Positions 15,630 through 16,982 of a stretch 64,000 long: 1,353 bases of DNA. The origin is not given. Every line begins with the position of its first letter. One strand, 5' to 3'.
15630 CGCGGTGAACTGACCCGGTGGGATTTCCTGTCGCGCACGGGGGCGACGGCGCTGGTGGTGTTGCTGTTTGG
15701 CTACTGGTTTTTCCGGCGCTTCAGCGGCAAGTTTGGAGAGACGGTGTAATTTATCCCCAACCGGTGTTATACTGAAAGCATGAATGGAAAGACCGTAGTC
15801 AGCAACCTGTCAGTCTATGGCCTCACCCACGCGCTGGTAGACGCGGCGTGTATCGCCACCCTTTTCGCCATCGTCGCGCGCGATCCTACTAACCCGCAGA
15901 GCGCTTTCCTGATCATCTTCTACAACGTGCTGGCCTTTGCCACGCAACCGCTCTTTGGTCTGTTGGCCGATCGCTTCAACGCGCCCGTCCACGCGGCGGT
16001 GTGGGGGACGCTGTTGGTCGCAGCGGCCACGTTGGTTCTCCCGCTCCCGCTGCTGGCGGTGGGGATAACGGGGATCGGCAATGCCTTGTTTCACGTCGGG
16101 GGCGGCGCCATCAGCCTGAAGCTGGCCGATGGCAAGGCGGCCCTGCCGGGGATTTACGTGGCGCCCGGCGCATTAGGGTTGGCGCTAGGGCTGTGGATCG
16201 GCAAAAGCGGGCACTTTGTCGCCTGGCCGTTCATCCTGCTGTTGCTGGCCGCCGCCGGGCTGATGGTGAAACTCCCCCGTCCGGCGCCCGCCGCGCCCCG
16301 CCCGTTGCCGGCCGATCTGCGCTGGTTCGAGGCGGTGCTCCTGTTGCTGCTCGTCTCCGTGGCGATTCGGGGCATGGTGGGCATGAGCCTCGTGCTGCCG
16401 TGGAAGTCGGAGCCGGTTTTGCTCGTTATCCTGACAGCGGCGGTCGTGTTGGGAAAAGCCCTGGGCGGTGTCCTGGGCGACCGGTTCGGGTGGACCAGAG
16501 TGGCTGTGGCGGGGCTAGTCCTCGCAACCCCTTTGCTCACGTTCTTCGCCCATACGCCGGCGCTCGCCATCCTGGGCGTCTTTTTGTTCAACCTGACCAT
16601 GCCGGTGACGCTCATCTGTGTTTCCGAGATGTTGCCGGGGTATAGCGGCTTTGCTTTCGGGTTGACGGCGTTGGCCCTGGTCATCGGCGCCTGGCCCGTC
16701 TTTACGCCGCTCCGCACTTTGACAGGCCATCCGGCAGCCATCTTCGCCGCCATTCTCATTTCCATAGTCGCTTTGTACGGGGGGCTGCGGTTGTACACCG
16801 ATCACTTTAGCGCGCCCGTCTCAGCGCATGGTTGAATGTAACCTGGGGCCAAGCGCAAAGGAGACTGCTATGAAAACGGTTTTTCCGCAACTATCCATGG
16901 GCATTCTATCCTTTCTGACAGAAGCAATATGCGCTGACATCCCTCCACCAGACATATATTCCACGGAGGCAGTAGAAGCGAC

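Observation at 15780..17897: Candidate undescribed membrane micro-protein maturation/export system: MFS-like protein + 3 D-x-x-P-P micro-proteins + 4-TM polar-core protein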

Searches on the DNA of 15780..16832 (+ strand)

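Call 42: search_rna_families(sources=[L040, L047, L051, L054, L056, L061, L064, L065, L070, L071, L076, L078, L083], threshold=gathering)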
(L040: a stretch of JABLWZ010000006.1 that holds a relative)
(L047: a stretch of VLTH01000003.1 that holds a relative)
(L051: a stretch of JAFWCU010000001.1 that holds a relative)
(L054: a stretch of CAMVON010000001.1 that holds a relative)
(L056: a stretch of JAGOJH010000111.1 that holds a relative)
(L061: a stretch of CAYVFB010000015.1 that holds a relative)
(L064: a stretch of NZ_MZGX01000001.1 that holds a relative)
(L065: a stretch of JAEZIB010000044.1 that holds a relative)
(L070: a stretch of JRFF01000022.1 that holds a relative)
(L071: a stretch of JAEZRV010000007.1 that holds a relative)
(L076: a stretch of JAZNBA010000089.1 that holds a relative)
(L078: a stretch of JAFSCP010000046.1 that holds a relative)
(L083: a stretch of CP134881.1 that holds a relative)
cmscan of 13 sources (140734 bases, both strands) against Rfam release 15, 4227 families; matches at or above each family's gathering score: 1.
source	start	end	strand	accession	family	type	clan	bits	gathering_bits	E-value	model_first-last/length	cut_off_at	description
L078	9108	9192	+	RF00005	tRNA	Gene; tRNA;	CL00001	43.3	29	1.5e-05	1-71/71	no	tRNA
